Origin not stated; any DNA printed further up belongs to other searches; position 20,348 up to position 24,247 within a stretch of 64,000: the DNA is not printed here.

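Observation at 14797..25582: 2,944-aa Cys-rich secreted giant protein downstream of an O-antigen-ligase-like gene and a TSP3-repeat protein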

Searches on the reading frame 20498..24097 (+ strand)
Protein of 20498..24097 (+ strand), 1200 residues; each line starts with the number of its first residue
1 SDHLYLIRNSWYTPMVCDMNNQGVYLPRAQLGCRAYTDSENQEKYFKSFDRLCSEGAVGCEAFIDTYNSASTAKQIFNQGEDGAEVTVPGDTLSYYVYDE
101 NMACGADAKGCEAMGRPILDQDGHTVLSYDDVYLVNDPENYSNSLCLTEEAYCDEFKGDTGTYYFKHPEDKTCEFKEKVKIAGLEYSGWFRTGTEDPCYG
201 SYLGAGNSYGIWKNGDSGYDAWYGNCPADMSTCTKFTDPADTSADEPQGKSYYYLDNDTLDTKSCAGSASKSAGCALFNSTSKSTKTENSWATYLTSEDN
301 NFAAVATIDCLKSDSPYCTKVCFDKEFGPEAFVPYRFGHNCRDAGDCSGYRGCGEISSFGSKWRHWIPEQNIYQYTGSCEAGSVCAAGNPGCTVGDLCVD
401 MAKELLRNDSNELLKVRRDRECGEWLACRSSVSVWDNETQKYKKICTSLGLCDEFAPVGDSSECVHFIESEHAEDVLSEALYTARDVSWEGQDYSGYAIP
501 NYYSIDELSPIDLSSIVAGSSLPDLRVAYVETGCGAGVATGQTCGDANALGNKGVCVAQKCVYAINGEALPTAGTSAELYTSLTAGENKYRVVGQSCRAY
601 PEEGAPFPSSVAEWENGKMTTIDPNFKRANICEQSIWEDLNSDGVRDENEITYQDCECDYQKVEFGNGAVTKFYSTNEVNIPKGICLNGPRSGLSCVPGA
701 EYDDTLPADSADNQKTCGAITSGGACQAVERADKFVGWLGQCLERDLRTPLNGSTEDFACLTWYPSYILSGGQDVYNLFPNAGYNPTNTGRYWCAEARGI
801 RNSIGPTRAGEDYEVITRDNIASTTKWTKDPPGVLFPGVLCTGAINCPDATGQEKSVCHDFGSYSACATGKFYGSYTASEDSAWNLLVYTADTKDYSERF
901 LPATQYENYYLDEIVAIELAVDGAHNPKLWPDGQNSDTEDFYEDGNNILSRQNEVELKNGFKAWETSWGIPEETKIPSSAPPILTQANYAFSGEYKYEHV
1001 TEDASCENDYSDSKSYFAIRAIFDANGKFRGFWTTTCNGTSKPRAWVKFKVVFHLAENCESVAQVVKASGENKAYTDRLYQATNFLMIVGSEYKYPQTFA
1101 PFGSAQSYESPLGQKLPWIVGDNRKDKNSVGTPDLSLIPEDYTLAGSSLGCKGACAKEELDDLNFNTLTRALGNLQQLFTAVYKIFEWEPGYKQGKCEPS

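Call 49: predict_structure(alignment_id=A4)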
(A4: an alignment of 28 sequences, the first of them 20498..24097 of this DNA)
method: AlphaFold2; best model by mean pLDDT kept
length: 1200 residues; sequences in the alignment: 28
mean_pLDDT: 54.6   pTM: 0.33
mean pLDDT of the five models: 54.6, 53.0, 52.9, 52.2, 51.4
residues with pLDDT >= 90: 25; 70-90: 342; 50-70: 245; < 50: 588
segments of 3 or more residues with pLDDT < 50: 1-99, 123-126, 136-168, 226-243, 245-286, 327-337, 350-366, 371-394, 411-426, 472-498, 767-893, 926-931, 975-981, 1011-1013, 1057-1200
pLDDT, mean of each block of 10 residues (from residue 1): 39 35 32 33 35 27 27 33 34 34 57 58 52 52 40 41 45 74 78 81 69 58 49 38 43 39 40 34 49 71 64 77 56 48 67 32 46 41 37 55 57 37 50 66 60 58 60 43 40 41 67 78 81 80 85 87 85 76 69 71 81 82 82 80 71 83 86 85 87 87 85 85 86 74 72 68 52 31 30 29 32 42 33 28 34 34 29 30 43 61 78 81 55 56 74 81 81 49 59 57 54 67 89 75 60 57 30 35 35 32 29 30 33 37 35 38 37 38 31 28
secondary structure, 60 per line:
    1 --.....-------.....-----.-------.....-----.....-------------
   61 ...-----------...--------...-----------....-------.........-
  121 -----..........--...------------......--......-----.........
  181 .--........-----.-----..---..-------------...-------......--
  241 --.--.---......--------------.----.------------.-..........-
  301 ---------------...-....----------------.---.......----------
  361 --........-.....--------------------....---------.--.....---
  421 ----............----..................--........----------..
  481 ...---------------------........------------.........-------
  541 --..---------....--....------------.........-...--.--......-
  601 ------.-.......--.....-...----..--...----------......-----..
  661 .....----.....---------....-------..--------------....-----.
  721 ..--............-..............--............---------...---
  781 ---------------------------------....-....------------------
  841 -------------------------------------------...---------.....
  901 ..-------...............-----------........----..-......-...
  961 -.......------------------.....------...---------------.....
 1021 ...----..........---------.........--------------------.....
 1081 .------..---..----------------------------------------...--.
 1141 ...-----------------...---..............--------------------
elements in order (helices of 4 or more, strands of 3 or more residues): E3-7 H15-18 E33-37 E43-47 E75-77 E86-88 E111-119 E126-135 E153-158 E161-166 E172-181 E184-191 E223-225 E233-238 E250-255 H290-299 E320-323 H344-350 E363-367 E372-376 E397-400 E413-417 E425-436 E441-458 E461-468 H479-483 E508-512 E525-533 E554-557 E560-563 H576-584 E594-599 E612-615 E618-622 E635-637 E651-653 E659-665 E670-674 E684-687 H711-714 E725-736 E738-751 E754-765 E814-817 H819-822 E884-886 E896-902 E914-924 H936-943 E954-956 E962-968 H987-991 E998-1000 E1016-1023 E1028-1037 E1047-1055 H1076-1081 H1140-1143 H1167-1180

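Call 53: fold_search(model_id=the predicted structure, library=pdb)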
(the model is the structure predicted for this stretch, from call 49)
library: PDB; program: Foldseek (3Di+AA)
matches with E <= 10: 506; with E <= 0.001: 0
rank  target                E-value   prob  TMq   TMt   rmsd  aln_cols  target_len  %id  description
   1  2e6v_D                3.8e-02  0.08  0.04  0.12  18.6       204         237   11  Crystal structure of VIP36 exoplasmic/lumenal domain, Ca2+/Man3GlcNAc-bound form (released 2007-07-24)
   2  3kf3_A                9.2e-02  0.06  0.04  0.08  19.1       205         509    9  Structure of fructofuranosidase from Schwanniomyces occidentalis complexed with fructose (released 2010-02-23)
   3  2duq_B                1.0e-01  0.06  0.04  0.13  18.4       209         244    9  Crystal structure of VIP36 exoplasmic/lumenal domain, Ca2+/Man-bound form (released 2007-07-24)
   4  2duo_B                2.0e-01  0.04  0.04  0.12  18.4       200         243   11  Crystal structure of VIP36 exoplasmic/lumenal domain, Ca2+-bound form (released 2007-07-24)
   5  2e6v_A                2.7e-01  0.04  0.04  0.13  18.5       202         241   10  Crystal structure of VIP36 exoplasmic/lumenal domain, Ca2+/Man3GlcNAc-bound form (released 2007-07-24)
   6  2dur_B                3.2e-01  0.03  0.04  0.12  18.2       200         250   12  Crystal structure of VIP36 exoplasmic/lumenal domain, Ca2+/Man2-bound form (released 2007-07-24)
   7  9nsx                  4.5e-01  0.38  0.04  0.16   8.3       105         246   10  OXA-23-NA-1-157, 3 minute soak (released 2025-08-06)
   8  4jf6                  5.0e-01  0.38  0.04  0.17   8.3       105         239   10  Structure of OXA-23 at pH 7.0 (released 2013-09-25)
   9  9nsw                  5.3e-01  0.35  0.04  0.16   9.3       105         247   11  apo-OXA-23, pH 7.5 (released 2025-08-06)
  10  1pu5_A                6.2e-01  0.14  0.05  0.22  10.1       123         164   13  GM2-activator Protein crystal structure (released 2004-06-29)
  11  4yhc_A                6.6e-01  0.15  0.03  0.09  10.5       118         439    2  Crystal structure of the WD40 domain of SCAP from fission yeast (released 2015-04-01)
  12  5iy2_B                7.8e-01  0.44  0.04  0.18   6.7        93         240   11  Structure of apo OXA-143 carbapenemase (released 2017-08-09)
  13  6n6w                  7.8e-01  0.30  0.04  0.17   8.3       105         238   10  OXA-23 mutant F110A/M221A neutral pH form (released 2018-12-19)
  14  2dur_A                7.8e-01  0.02  0.04  0.11  18.6       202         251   10  Crystal structure of VIP36 exoplasmic/lumenal domain, Ca2+/Man2-bound form (released 2007-07-24)
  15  5l2f_B                8.6e-01  0.41  0.04  0.16   5.0        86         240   10  High Resolution Structure of Acinetobacter baumannii beta-lactamase OXA-51 I129L/K83D bound to doripenem (released 2016-09-28)
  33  2xm7                  1.2e+00  0.08  0.03  0.09  12.0        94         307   12  Structural and Mechanistic Analysis of the Magnesium-Independent Aromatic Prenyltransferase CloQ from the Clorobiocin Bi (released 2010-10-27)
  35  3m7o_A                1.3e+00  0.03  0.03  0.16  15.4       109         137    8  Crystal structure of mouse MD-1 in complex with phosphatidylcholine (released 2010-06-09)
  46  3mtx_A                1.4e+00  0.04  0.04  0.18  14.1       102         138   12  Crystal structure of chicken MD-1 (released 2010-06-09)
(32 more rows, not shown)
